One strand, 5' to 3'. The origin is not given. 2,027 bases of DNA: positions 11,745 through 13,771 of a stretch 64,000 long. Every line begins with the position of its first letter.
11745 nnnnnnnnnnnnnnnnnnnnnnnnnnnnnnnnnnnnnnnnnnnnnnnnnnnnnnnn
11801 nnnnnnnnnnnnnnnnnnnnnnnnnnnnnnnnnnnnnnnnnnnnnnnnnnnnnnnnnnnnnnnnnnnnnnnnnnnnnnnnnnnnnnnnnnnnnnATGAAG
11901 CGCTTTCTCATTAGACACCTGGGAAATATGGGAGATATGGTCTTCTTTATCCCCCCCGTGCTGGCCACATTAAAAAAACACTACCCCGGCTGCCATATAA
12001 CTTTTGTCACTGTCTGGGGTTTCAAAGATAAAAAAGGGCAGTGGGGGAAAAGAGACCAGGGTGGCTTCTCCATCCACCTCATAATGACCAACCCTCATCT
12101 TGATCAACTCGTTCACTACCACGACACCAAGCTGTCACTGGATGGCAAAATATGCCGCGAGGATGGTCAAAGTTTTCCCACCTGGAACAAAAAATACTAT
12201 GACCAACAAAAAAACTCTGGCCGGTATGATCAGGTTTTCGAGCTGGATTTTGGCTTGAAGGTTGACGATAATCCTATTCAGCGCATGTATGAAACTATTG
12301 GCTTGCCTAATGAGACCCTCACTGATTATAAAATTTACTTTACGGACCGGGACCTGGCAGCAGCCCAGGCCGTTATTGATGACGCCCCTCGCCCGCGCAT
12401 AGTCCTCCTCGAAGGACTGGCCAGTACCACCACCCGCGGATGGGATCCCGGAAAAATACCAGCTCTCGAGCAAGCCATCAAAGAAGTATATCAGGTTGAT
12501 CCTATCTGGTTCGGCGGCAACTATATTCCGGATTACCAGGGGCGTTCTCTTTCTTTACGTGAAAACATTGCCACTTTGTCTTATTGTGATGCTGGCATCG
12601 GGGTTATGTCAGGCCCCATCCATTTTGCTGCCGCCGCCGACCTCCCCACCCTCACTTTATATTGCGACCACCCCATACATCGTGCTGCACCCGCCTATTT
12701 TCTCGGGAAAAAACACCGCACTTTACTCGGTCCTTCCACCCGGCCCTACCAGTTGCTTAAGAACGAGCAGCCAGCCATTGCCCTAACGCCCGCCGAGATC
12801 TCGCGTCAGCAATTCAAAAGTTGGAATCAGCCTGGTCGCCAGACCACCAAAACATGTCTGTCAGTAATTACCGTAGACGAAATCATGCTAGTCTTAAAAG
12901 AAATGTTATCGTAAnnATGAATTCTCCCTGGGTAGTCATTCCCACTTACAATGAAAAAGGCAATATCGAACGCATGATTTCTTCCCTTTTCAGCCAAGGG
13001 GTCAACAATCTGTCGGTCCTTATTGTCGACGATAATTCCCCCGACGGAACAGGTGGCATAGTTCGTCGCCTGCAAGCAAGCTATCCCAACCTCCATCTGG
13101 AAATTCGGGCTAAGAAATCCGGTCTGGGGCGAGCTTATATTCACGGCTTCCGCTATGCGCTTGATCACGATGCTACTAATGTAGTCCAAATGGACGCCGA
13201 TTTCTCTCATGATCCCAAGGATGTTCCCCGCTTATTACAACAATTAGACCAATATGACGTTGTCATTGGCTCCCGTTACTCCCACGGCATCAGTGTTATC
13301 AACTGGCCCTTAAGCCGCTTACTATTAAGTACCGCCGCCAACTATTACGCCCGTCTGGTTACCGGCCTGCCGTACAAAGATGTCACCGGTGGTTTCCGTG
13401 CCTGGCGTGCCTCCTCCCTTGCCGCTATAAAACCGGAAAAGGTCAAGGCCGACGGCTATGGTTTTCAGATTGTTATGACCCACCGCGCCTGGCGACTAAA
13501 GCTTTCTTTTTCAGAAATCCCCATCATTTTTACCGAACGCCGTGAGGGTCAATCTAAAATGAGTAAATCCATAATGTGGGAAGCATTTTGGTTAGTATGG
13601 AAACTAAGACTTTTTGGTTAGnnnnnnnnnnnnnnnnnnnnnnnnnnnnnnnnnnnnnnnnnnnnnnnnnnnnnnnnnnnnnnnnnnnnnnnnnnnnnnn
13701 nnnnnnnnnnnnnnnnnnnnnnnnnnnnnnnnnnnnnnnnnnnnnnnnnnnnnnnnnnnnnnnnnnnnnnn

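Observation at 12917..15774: CsbB-YfhO-type pair: lipid-phosphate sugar synthase next to a GT-C membrane transferase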

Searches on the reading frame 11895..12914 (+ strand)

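Call 10: search_protein_families(library=pfam, proteins=[window:11895-12914:+], max_evalue=0.01)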
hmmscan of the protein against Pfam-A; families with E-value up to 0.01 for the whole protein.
window:11895-12914:+ (339 aa): 1 family
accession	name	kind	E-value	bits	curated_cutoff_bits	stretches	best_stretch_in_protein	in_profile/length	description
PF01075.23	Glyco_transf_9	-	5e-06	26.5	22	1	219-266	172-219/247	Glycosyltransferase family 9 (heptosyltransferase)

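Call 78: search_protein_families(library=ncbifam, proteins=[window:11895-12914:+], max_evalue=0.0001)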
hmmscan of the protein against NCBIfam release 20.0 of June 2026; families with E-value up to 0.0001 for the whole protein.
window:11895-12914:+ (339 aa): 3 families
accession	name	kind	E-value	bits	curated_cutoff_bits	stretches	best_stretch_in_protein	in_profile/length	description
TIGR02193.1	heptsyl_trn_I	equivalog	1.1e-05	24.9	185.3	0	219-267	244-292/320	lipopolysaccharide heptosyltransferase I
TIGR02201.1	heptsyl_trn_III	equivalog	2.9e-05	23.3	170.2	0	3-37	1-34/344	putative lipopolysaccharide heptosyltransferase III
NF007742.0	PRK10422.1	equivalog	5.8e-05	22.1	467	0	2-36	6-39/352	lipopolysaccharide core heptosyltransferase RfaQ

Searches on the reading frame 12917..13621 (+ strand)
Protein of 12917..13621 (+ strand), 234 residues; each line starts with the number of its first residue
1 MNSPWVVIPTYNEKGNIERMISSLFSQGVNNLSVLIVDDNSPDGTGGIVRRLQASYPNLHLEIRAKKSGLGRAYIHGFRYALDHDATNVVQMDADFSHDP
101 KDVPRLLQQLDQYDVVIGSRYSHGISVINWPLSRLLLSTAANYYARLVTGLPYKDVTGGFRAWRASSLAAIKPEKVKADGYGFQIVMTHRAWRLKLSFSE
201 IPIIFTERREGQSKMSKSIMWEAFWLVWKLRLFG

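Call 5: search_protein_families(library=pfam, proteins=[window:12917-13621:+], max_evalue=0.01)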
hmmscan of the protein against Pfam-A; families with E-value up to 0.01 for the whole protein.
window:12917-13621:+ (234 aa): 2 families
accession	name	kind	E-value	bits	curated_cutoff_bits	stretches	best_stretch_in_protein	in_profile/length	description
PF00535.33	Glycos_transf_2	-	2.6e-30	106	23.3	1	6-168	2-164/168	Glycosyl transferase family 2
PF13641.12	Glyco_tranf_2_3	-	1.4e-05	25.7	27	1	6-128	5-131/230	Glycosyltransferase like family 2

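Call 6: search_protein_families(library=ncbifam, proteins=[window:12917-13621:+], max_evalue=0.01)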
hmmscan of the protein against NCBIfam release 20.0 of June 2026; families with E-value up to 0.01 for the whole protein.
window:12917-13621:+ (234 aa): 20 families
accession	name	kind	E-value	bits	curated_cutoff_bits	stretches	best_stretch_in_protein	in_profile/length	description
TIGR04182.1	glyco_TIGR04182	equivalog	5e-18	65.5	325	1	6-214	4-200/293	S-layer glycoprotein N-glycosyltransferase AglJ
NF058614.1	PPMAGASynPpgS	equivalog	5.5e-14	52.1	370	1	5-207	3-200/226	polyprenyl-phospho-N-acetylgalactosaminyl synthase PpgS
TIGR03469.1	HpnB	hypoth_equivalog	4.2e-10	39.2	379.25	1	6-119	48-169/386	hopene-associated glycosyltransferase HpnB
NF045692.1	OglycostaseCruG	equivalog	5.6e-10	38.7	600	1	6-116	45-160/386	2'-O-glycosyltransferase CruG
NF041391.1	DPhHxTase_Halo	equivalog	1.2e-09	37.5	375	1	10-213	3-190/213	dolichyl-phosphate hexose transferase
NF007986.1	PRK10714.1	equivalog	1.4e-09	37.4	529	1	6-216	10-211/316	undecaprenyl-phosphate 4-deoxy-4-formamido-L-arabinose transferase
TIGR03937.1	PgaC_IcaA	equivalog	3.2e-09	36.3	422.3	1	6-111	49-151/407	poly-beta-1,6-N-acetyl-D-glucosamine synthase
NF047588.1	GlcsyltransPgfSStrep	equivalog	1.4e-08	34.3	500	1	6-138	5-139/308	glycosyltransferase PgfS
NF007482.0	PRK10073.1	equivalog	2e-08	33.6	423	1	6-108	10-108/334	glycosyltransferase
NF041875.1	EPS_EpsD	equivalog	3.4e-07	30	370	1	6-112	3-106/325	exopolysaccharide biosynthesis glycosyltransferase EpsD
TIGR04283.1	glyco_like_mftF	equivalog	4.2e-07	29.8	182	1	6-74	3-64/221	TIGR04283 family arsenosugar biosynthesis glycosyltransferase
NF047683.1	TeichurnBiosyTuaG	equivalog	1.1e-06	28.4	400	1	6-105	10-106/252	teichuronic acid biosynthesis protein TuaG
NF050050.1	ProtGlycPglI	equivalog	6.3e-06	25.8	500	1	6-64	6-64/306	GalNAc(5)-diNAcBac-PP-undecaprenol beta-1,3-glucosyltransferase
NF038302.1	EPS_HpsE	equivalog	8.1e-06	25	300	1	6-61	5-64/307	hormogonium polysaccharide biosynthesis glycosyltransferase HpsE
NF053846.1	glyco_with_XrtP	equivalog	0.00022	20.1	520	1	6-66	45-104/440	XrtP-associated glycosyltransferase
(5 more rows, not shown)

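Call 8: search_solved_structures(query=window:12917-13621:+, max_evalue=0.001, show_alignments=2)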
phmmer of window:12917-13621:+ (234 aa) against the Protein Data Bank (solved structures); distinct sequences matched with E-value up to 0.001: 9.
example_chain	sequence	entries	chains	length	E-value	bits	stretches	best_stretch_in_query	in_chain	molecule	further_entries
5mlz_A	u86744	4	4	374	1e-27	100.5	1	6-230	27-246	Dolichol monophosphate mannose synthase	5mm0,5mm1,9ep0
6yv7_B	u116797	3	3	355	1.5e-07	34.6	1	6-97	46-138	Glycosyl transferase, family 2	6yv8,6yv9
6yv7_A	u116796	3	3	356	1.5e-07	34.5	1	6-97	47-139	Glycosyl transferase, family 2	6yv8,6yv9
3bcv_A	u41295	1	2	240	2.4e-07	33.9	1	6-81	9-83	Putative glycosyltransferase protein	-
9hwj_A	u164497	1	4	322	2.8e-07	33.6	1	6-126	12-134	Undecaprenyl-phosphate 4-deoxy-4-formamido-L-arabinose transferase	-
2z87_A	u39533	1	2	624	3.2e-07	33.4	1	6-107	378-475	Chondroitin synthase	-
2z86_A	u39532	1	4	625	3.2e-07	33.4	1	6-107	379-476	Chondroitin synthase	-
9bhc_C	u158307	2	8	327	1.8e-06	31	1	6-135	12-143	Undecaprenyl-phosphate 4-deoxy-4-formamido-L-arabinose transferase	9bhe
8vxh_A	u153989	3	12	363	2.4e-06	30.6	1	6-134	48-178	Undecaprenyl-phosphate 4-deoxy-4-formamido-L-arabinose transferase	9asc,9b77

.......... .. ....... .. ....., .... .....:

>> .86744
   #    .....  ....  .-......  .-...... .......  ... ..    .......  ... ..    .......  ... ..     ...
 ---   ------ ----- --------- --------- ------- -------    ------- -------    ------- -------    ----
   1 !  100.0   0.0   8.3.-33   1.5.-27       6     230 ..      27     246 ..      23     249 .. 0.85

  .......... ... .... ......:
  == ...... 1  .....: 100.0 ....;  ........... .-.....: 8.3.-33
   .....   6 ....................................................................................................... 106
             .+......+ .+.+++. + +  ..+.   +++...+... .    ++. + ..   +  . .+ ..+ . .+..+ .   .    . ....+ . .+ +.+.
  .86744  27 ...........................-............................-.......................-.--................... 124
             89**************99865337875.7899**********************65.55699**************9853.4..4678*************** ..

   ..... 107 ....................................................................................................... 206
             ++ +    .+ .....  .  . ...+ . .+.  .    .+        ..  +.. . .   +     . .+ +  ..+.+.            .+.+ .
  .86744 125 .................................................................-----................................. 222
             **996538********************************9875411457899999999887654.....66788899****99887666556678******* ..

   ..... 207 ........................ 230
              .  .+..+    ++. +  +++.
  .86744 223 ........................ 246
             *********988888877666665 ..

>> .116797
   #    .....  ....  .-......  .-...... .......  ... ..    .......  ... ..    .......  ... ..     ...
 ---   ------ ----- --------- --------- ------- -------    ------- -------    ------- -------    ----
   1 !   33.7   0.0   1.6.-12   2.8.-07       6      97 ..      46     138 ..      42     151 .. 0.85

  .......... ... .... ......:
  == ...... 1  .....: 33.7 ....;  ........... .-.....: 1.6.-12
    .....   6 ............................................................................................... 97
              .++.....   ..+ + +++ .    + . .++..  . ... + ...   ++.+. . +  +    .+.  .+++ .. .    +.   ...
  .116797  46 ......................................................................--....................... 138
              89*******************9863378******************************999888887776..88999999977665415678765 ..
